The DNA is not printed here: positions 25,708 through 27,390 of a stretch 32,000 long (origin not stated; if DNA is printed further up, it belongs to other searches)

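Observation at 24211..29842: Candidate uncharacterised radical-SAM RiPP system: cytoplasmic subtilase, Cys/Pro-rich precursor, two RRE-rSAM-SPASM paralogues, metallophosphoesterase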

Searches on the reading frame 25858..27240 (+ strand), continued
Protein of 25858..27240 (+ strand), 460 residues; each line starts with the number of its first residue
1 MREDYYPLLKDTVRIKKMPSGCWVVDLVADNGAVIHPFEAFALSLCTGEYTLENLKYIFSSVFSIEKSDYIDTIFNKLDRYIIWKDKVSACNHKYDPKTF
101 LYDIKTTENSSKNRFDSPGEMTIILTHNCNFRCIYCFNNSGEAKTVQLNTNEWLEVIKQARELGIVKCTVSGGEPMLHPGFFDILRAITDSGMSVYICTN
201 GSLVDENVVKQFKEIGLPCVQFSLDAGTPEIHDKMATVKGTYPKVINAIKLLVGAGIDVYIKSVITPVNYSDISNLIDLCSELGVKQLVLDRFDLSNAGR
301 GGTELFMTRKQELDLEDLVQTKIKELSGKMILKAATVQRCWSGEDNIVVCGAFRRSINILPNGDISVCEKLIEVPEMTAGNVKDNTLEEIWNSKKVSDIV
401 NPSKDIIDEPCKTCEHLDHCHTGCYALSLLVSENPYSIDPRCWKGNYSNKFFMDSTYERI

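Call 32: search_solved_structures(query=A1, max_evalue=0.00001, show_alignments=2)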
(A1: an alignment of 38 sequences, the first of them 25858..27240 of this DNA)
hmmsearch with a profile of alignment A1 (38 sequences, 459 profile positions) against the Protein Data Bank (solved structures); distinct sequences matched with E-value up to 0.00001: 37.
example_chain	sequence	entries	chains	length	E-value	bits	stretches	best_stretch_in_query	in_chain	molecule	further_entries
6c8v_A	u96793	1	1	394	8.6e-41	143.4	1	119-447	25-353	Coenzyme PQQ synthesis protein E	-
6efn_A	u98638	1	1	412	1.1e-32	116.7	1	120-371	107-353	Sporulation killing factor maturation protein SkfB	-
5v1q_A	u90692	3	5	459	3.2e-30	108.6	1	85-445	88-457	Radical SAM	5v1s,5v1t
7vob_C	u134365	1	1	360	1.3e-21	80.3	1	124-295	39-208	Cytosylglucuronate decarboxylase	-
7voc_C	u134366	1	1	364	1.3e-21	80.2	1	124-295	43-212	Cytosylglucuronate decarboxylase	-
5wgg_A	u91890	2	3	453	7.8e-21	77.6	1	107-437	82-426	Radical SAM domain protein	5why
2fb2_A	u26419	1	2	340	8.3e-20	74.2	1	117-311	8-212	Molybdenum cofactor biosynthesis protein A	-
1tv7_A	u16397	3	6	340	1.3e-19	73.6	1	118-311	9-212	Molybdenum cofactor biosynthesis protein A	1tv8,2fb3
4k37_A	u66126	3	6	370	1.6e-19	73.3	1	130-432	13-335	Anaerobic sulfatase-maturating enzyme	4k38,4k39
4k36_A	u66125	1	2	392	1.9e-19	73.1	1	130-432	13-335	Anaerobic sulfatase-maturating enzyme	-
9dfu_A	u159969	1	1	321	3.3e-18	69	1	115-317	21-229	Radical SAM core domain-containing protein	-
9dfn_A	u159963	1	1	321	3.5e-18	68.9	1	115-317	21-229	Radical SAM core domain-containing protein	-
6q2p_A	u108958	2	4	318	1.7e-13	53.4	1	110-317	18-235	Radical S-adenosyl methionine domain-containing protein 2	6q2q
5vsl_A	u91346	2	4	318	3.7e-13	52.3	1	110-316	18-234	Radical S-adenosyl methionine domain-containing protein 2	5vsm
9dfw_A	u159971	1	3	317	1.2e-12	50.6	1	116-273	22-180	Radical SAM core domain-containing protein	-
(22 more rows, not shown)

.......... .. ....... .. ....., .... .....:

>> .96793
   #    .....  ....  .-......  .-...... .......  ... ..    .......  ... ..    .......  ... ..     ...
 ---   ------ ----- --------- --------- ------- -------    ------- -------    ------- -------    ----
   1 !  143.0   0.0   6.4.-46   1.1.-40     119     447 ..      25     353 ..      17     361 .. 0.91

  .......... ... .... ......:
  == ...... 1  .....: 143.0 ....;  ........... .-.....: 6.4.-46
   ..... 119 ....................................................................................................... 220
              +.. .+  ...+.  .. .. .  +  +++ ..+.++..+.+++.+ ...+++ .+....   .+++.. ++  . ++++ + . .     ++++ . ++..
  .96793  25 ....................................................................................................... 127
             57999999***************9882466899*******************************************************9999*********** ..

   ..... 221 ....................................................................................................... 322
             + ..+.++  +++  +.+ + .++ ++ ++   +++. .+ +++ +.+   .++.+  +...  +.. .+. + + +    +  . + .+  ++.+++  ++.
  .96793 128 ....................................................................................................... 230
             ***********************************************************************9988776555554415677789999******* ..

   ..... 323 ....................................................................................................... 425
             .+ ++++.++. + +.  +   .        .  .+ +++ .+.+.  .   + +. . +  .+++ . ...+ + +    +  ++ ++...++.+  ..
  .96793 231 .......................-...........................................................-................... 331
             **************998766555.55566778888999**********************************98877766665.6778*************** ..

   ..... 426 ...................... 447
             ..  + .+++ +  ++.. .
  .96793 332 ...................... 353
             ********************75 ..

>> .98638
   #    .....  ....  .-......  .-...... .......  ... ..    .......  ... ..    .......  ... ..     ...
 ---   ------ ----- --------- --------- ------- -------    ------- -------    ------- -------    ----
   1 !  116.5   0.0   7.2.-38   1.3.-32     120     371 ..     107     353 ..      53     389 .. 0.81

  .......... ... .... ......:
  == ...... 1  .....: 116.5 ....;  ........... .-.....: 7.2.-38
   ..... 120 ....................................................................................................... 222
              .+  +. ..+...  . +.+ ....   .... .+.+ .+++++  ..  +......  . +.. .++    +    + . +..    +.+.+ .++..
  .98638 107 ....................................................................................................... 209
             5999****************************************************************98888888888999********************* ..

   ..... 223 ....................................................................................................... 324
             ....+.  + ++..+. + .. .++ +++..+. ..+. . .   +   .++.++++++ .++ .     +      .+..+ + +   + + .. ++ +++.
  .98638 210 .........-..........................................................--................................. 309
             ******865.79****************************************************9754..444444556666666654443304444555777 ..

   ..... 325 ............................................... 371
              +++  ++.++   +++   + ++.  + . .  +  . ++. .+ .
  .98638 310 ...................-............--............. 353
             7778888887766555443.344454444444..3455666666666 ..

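Call 46: predict_structure(alignment_id=A1)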
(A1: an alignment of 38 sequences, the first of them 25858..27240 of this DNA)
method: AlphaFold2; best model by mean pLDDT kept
length: 460 residues; sequences in the alignment: 38
mean_pLDDT: 90.6   pTM: 0.90
mean pLDDT of the five models: 90.6, 90.4, 89.9, 89.0, 88.2
residues with pLDDT >= 90: 339; 70-90: 95; 50-70: 19; < 50: 7
segments of 3 or more residues with pLDDT < 50: 455-460
pLDDT, mean of each block of 10 residues (from residue 1): 79 95 89 93 95 92 84 93 90 90 93 92 94 81 79 98 97 93 98 95 98 96 96 94 98 98 95 97 97 82 86 93 93 84 85 94 93 93 98 95 92 92 90 91 75 44
secondary structure, 60 per line:
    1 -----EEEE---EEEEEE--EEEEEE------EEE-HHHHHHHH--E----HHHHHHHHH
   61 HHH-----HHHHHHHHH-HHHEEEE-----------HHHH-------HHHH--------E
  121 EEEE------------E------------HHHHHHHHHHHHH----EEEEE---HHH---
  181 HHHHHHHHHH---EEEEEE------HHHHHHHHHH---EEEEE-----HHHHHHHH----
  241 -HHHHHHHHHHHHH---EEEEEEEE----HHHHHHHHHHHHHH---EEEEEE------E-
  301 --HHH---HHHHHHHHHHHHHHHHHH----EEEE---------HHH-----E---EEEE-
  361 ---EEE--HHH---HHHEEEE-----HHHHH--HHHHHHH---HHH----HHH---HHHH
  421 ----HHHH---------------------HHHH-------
elements in order: E6-9 E13-18 E21-26 E33-35 H37-44 H52-63 H69-77 E82-85 H97-100 H108-111 E120-124 H150-162 E167-171 H181-190 E194-199 H206-215 E219-223 H229-236 H242-254 E258-265 H270-283 E287-292 H309-326 E331-334 E356-359 E364-366 E378-381 H387-391 H394-400 H417-420 H425-428 H450-453

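Call 54: fold_search(model_id=the predicted structure, library=pdb)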
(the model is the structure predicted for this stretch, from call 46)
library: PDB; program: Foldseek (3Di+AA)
matches with E <= 10: 1951; with E <= 0.001: 422
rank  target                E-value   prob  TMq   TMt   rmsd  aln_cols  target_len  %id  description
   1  5v1q_B                8.6e-24  1.00  0.66  0.69   6.4       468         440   18  Crystal structure of Streptococcus suis SuiB (released 2017-08-30)
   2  5v1t_A                1.9e-23  1.00  0.65  0.67   6.7       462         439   17  Crystal structure of Streptococcus suis SuiB bound to precursor peptide SuiA (released 2017-08-30)
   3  5v1s_A                4.8e-23  1.00  0.65  0.70   6.3       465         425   18  Crystal structure of Streptococcus suis SuiB bound to S-adenosylmethionine (released 2017-08-30)
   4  5v1s_B                5.1e-23  1.00  0.65  0.69   6.1       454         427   17  Crystal structure of Streptococcus suis SuiB bound to S-adenosylmethionine (released 2017-08-30)
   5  5v1q_A                7.6e-23  1.00  0.65  0.69   6.5       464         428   18  Crystal structure of Streptococcus suis SuiB (released 2017-08-30)
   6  6c8v                  4.0e-21  1.00  0.59  0.85   3.2       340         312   22  X-ray structure of PqqE from Methylobacterium extorquens (released 2018-02-14)
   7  6efn                  4.8e-21  1.00  0.59  0.70   5.9       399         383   19  Structure of a RiPP maturase, SkfB (released 2018-10-24)
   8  5why_B                3.6e-17  1.00  0.51  0.55  14.4       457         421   17  Structural Insights into Thioether Bond Formation in the Biosynthesis of Sactipeptides (released 2017-07-26)
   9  5wgg_A                2.5e-16  1.00  0.51  0.53  14.5       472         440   16  Structural Insights into Thioether Bond Formation in the Biosynthesis of Sactipeptides (released 2017-07-26)
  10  7vob                  3.8e-16  1.00  0.46  0.63   4.1       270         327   22  The crystal structure of a Radical SAM Enzyme BlsE involved in the Biosynthesis of Blasticidin S (released 2022-05-04)
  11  4k36_A                2.0e-15  1.00  0.53  0.63   5.4       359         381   18  His6 tagged anSMEcpe with bound AdoMet (released 2013-05-08)
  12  8hzy_B                5.9e-15  1.00  0.49  0.49  10.8       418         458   14  The crystal structure of a Radical SAM Enzyme DesII (released 2024-07-10)
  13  4k38_A                1.2e-14  1.00  0.54  0.66   5.3       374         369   17  Native anSMEcpe with bound AdoMet and Kp18Cys peptide (released 2013-05-08)
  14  4k37_B                1.3e-14  1.00  0.52  0.64   5.4       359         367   18  Native anSMEcpe with bound AdoMet (released 2013-05-08)
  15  8hzv_B                1.3e-14  1.00  0.48  0.47  11.8       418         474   13  The crystal structure of a Radical SAM Enzyme DesII (released 2024-07-10)
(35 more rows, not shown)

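Call 66: search_solved_structures(query=A6, max_evalue=10, show_alignments=2)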
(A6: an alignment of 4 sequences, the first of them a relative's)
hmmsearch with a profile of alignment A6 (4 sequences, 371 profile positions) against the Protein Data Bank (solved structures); distinct sequences matched with E-value up to 10: 11.
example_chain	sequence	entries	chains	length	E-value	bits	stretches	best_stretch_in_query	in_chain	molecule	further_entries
2x3f_A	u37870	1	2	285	0.15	14.5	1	15-39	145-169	PANTHOTHENATE SYNTHETASE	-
3ag5_A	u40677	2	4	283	0.15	14.4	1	15-39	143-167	Pantothenate synthetase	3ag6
5yli_B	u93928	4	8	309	0.2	14.1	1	255-330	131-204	beta-1,4-mannanas | beta-1,4-mannanase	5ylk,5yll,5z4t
5ylh_A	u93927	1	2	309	0.22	13.9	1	255-330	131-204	beta-1,4-mannanase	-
6lb8_A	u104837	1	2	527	0.48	12.8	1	272-354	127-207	Endolysin,Calcium uptake protein 1, mitochondrial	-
1mqr_A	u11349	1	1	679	0.52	12.7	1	259-320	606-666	ALPHA-D-GLUCURONIDASE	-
1mqp_A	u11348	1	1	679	0.52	12.7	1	259-320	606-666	alpha-D-glucuronidase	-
1k9e_A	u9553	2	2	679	0.52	12.7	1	259-320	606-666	alpha-D-glucuronidase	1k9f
1k9d_A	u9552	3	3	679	0.52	12.7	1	259-320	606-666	alpha-D-glucuronidase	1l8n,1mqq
3fot_A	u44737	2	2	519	1.1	11.6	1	137-237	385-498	15-O-acetyltransferase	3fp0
9hj5_A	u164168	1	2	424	1.7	11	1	251-317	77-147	Engineered Fructosyl Peptide Oxidase - D7 mutant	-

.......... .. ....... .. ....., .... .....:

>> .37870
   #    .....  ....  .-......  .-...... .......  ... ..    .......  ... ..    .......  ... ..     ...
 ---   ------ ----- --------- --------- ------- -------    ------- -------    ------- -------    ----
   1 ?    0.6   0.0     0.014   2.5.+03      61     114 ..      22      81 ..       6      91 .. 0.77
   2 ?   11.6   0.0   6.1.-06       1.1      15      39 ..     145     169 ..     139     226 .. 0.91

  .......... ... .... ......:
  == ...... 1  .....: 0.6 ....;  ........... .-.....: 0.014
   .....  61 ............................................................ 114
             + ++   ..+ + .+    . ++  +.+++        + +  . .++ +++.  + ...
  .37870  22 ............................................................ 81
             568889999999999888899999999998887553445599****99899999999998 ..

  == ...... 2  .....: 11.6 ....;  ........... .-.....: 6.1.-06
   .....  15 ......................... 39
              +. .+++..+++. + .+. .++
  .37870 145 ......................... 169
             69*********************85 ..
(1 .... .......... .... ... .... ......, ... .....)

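Call 82: search_protein_families(library=padloc, proteins=[window:25858-27240:+], max_evalue=0.001)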
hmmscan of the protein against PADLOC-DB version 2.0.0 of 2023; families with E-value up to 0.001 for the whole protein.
window:25858-27240:+ (460 aa): 3 families
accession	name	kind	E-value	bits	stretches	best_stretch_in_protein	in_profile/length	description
PDLC02903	pVip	-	3.3e-26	90.3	1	124-288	5-169/257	Viperins not associated with kinases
PDLC02904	pVip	-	1.9e-23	81.3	1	125-283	9-165/262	Viperins associated with kinases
PDLC02905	pVip-kinase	-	4.8e-11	40.6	1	123-272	186-344/474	Viperin-kinase fusion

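Call 84: search_protein_families(library=pfam, alignment_id=A1, max_evalue=1)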
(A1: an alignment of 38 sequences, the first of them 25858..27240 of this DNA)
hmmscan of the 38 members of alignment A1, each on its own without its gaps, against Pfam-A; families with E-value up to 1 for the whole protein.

A. member 1, window:25858-27240:+ (460 aa): 6 families
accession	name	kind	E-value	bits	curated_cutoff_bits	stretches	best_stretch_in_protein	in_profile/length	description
PF04055.27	Radical_SAM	-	3.9e-31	108.9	29.5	1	123-279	1-165/166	Radical SAM superfamily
PF13186.11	SPASM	-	1.2e-11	45.1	21.5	1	350-415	1-67/67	Iron-sulfur cluster-binding domain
PF13353.11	Fer4_12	-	1.8e-06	28.7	22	1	118-215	4-105/137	4Fe-4S single cluster domain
PF13344.12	Hydrolase_6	-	0.0024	18.3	27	1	178-218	16-57/101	Haloacid dehalogenase-like hydrolase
PF19238.5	Radical_SAM_2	-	0.063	13.4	26.7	0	206-273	66-131/151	Radical SAM-like domain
PF08671.16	SinI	-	0.21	11.8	31.4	1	152-165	4-17/28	Anti-repressor SinI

B. families by the number of members that match (of 38 scanned): 30 families (the first 25 are shown)
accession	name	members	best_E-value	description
PF04055.27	Radical_SAM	38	1.2e-32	Radical SAM superfamily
PF13186.11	SPASM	38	2e-13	Iron-sulfur cluster-binding domain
PF13353.11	Fer4_12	38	5e-09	4Fe-4S single cluster domain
PF19238.5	Radical_SAM_2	31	3.8e-05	Radical SAM-like domain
PF13344.12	Hydrolase_6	9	0.0024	Haloacid dehalogenase-like hydrolase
PF12646.12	DUF3783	8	0.034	Domain of unknown function (DUF3783)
PF05402.18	PqqD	6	0.0051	Coenzyme PQQ synthesis protein D (PqqD)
PF07085.17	DRTGG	3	0.014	DRTGG domain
PF00760.24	Cucumo_coat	3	0.043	Cucumovirus coat protein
PF08282.18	Hydrolase_3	2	0.0073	haloacid dehalogenase-like hydrolase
PF00702.32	Hydrolase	2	0.018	haloacid dehalogenase-like hydrolase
PF08671.16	SinI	2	0.026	Anti-repressor SinI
PF03918.19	CcmH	1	0.018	Cytochrome C biogenesis protein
PF03344.20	Daxx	1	0.02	Daxx N-terminal Rassf1C-interacting domain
PF19372.4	DUF5947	1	0.039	Family of unknown function (DUF5947)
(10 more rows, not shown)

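Call 96: search_dna_similar(query=window:25858-27240:+, collection=plasmids, mode=protein, max_evalue=1e-30, max_rows=10)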
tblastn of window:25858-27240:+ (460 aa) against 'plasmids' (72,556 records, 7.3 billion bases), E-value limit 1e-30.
Records with a match: 47; places in all: 47; records where one place covers at least 80% of the query: 5.
Best place of each record, by identity: <60% 47.
By first word of the organism name: Pseudosulfitobacter 39; Rhizobium 4; Mesorhizobium 2; Sinorhizobium 1; Thermomicrobium 1.
By predicted mobility (MOB-suite, as given by PLSDB): non-mobilizable 43; conjugative 4.
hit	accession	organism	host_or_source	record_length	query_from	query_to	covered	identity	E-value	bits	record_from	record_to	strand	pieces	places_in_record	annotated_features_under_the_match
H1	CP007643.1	Rhizobium etli bv. phaseoli str. IE4803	Phaseolus vulgaris,whole organism,nodule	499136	7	442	95%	28.6%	3e-61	223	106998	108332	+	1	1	radical SAM/SPASM domain-containing protein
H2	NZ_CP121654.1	Rhizobium sp. CB3171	Calliandra calothyrsus,cell culture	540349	6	442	95%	27.7%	2e-56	209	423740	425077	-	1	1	radical SAM protein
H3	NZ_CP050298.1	Mesorhizobium huakuii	Oxytropis kamtschatica,cell ...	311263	4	442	95%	26.9%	7e-52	196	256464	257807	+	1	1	radical SAM protein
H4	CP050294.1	Mesorhizobium loti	Oxytropis kamtschatica,cell ...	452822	4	442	95%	26.9%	7e-52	196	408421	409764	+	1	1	radical SAM protein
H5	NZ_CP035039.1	Sinorhizobium fredii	single cell,soil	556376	2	442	96%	26.0%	2e-49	189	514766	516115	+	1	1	radical SAM protein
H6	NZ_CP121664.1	Rhizobium sp. CB3090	Gliricidia sp.,cell culture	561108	94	442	76%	29.1%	1e-48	186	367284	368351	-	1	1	radical SAM protein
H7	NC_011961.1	Thermomicrobium roseum DSM 5159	-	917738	117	442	71%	28.1%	3e-34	143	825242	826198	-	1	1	mftC: mycofactocin radical SAM maturase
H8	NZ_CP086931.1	Pseudosulfitobacter pseudonitzschiae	Skeletonema costatum,The surface ...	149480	113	459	75%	25.5%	4e-32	137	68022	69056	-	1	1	pqqE: pyrroloquinoline quinone biosynthesis protein PqqE | pqqD: pyrroloquinoline quinone biosynthesis peptide chaperone PqqD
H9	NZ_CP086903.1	Pseudosulfitobacter pseudonitzschiae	Skeletonema costatum,The surface ...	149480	113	459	75%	25.5%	4e-32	137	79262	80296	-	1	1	pqqE: pyrroloquinoline quinone biosynthesis protein PqqE | pqqD: pyrroloquinoline quinone biosynthesis peptide chaperone PqqD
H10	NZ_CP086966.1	Pseudosulfitobacter pseudonitzschiae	Skeletonema costatum,The surface ...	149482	113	459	75%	25.5%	4e-32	137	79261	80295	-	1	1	pqqE: pyrroloquinoline quinone biosynthesis protein PqqE | pqqD: pyrroloquinoline quinone biosynthesis peptide chaperone PqqD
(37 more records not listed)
